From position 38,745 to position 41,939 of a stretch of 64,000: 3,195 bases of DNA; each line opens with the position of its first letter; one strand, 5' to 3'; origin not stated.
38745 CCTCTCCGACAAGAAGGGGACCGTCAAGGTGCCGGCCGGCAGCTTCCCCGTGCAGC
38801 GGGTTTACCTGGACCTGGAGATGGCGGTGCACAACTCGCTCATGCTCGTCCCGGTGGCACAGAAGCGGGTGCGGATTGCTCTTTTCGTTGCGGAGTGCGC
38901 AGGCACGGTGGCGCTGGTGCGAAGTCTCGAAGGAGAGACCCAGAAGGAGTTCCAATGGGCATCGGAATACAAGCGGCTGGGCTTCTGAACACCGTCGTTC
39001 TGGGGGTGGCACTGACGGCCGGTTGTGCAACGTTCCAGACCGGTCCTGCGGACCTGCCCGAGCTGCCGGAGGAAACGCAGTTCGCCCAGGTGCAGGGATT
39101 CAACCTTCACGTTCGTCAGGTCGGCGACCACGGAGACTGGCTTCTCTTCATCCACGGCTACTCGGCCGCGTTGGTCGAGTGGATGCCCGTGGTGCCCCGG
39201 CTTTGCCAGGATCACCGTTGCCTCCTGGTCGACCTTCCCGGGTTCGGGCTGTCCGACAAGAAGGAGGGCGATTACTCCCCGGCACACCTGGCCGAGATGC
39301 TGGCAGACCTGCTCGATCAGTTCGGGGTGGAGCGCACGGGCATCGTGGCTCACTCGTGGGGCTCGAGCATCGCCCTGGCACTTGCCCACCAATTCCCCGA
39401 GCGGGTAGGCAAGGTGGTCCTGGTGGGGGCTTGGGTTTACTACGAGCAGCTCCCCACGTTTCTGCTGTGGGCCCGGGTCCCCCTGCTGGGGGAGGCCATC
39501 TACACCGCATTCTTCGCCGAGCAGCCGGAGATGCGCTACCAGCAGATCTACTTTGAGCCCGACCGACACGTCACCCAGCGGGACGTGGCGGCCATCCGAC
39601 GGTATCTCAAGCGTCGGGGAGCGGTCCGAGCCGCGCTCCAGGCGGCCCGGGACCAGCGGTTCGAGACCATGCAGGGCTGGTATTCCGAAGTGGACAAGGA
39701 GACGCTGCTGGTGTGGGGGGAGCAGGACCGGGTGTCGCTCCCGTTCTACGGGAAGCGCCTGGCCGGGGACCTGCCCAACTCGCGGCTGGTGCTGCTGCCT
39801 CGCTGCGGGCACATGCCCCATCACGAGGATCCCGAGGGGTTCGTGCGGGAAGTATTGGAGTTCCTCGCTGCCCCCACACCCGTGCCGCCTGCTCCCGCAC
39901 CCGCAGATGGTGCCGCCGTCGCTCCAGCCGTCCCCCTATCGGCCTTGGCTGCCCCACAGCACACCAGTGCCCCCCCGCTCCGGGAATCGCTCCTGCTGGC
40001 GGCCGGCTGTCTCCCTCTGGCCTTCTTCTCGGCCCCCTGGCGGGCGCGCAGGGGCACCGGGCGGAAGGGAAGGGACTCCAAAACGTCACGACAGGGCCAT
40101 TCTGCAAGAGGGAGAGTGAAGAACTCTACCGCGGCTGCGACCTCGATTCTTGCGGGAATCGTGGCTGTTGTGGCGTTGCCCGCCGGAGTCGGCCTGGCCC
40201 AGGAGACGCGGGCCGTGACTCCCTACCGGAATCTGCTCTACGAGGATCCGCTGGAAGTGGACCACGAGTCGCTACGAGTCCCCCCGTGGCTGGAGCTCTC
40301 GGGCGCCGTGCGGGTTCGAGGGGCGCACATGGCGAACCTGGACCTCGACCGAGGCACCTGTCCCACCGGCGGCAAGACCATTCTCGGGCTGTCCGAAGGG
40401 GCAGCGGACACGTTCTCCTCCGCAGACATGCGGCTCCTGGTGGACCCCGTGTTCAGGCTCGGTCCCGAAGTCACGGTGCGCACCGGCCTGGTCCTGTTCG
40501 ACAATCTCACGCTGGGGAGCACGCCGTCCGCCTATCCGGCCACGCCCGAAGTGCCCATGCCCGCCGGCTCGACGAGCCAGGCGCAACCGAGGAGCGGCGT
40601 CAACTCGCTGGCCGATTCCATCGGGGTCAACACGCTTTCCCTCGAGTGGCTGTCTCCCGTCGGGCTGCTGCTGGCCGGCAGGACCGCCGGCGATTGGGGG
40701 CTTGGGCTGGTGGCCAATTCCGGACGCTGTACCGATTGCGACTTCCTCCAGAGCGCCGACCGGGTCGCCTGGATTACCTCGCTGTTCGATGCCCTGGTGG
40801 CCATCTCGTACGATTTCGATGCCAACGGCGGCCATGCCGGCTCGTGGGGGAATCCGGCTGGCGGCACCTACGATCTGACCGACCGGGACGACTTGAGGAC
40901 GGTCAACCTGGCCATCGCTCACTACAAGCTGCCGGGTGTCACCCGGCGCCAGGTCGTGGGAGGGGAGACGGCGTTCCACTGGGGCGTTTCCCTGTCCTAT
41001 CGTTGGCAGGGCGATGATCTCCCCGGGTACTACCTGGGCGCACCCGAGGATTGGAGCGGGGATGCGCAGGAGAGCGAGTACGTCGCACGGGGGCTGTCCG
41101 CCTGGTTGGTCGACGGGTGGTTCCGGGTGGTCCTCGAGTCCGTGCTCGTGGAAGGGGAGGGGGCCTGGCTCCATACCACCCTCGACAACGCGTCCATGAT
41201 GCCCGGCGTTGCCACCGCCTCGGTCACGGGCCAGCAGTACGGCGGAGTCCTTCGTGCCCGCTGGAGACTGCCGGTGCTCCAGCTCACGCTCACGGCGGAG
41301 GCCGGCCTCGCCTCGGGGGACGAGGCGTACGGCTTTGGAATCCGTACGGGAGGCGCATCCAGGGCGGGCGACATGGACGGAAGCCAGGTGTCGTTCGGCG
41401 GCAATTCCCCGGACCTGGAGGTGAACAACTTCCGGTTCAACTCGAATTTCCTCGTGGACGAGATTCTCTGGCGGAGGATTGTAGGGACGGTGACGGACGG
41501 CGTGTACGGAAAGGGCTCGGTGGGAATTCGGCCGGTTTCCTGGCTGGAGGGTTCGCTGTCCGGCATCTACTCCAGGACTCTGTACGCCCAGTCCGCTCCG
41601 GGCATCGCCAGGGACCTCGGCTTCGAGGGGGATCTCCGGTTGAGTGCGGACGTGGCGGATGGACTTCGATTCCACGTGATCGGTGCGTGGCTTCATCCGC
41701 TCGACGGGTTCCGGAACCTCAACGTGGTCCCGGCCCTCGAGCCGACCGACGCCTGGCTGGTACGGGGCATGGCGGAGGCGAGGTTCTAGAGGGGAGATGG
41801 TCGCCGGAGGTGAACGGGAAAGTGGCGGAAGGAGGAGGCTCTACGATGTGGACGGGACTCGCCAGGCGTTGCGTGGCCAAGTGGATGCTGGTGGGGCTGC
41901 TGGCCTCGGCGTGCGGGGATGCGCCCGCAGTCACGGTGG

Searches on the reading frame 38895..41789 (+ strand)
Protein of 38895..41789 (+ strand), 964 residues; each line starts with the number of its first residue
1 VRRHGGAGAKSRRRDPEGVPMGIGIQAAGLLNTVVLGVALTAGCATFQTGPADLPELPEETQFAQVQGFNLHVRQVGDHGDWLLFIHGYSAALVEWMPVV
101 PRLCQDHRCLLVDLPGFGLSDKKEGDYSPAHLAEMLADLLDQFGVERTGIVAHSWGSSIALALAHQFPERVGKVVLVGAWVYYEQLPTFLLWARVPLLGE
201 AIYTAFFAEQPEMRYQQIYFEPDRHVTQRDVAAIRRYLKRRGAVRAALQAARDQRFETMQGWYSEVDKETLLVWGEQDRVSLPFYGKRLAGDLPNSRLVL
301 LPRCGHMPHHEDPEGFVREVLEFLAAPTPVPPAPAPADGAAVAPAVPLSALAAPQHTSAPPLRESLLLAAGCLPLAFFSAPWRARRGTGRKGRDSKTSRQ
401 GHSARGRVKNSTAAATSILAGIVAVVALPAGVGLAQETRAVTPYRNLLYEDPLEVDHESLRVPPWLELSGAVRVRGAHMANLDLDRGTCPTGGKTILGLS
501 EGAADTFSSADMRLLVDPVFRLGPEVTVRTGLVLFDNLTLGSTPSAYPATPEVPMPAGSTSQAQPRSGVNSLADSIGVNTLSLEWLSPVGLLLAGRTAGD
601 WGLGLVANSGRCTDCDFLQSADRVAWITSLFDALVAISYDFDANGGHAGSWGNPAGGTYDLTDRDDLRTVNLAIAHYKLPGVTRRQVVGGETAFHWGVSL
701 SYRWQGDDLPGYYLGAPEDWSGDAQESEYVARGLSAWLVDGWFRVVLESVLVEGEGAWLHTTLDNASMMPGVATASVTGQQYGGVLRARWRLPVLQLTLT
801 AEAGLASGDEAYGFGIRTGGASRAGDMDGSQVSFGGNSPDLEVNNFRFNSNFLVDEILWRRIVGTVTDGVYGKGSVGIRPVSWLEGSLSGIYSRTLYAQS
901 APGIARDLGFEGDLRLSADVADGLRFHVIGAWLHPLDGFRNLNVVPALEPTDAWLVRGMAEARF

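Call 54: search_protein_families(library=pfam, proteins=[window:38895-41789:+], max_evalue=0.0001)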
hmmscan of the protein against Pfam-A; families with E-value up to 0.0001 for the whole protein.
window:38895-41789:+ (964 aa): 3 families
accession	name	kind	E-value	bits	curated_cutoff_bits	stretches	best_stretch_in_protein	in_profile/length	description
PF00561.26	Abhydrolase_1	-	2.1e-32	113.2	25.8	1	82-313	2-245/245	alpha/beta hydrolase fold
PF12697.13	Abhydrolase_6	-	2.8e-24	87.4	26.3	1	83-318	1-216/217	Alpha/beta hydrolase family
PF12146.15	Hydrolase_4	-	2.3e-10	40.7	27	1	83-312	7-238/239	Serine aminopeptidase, S33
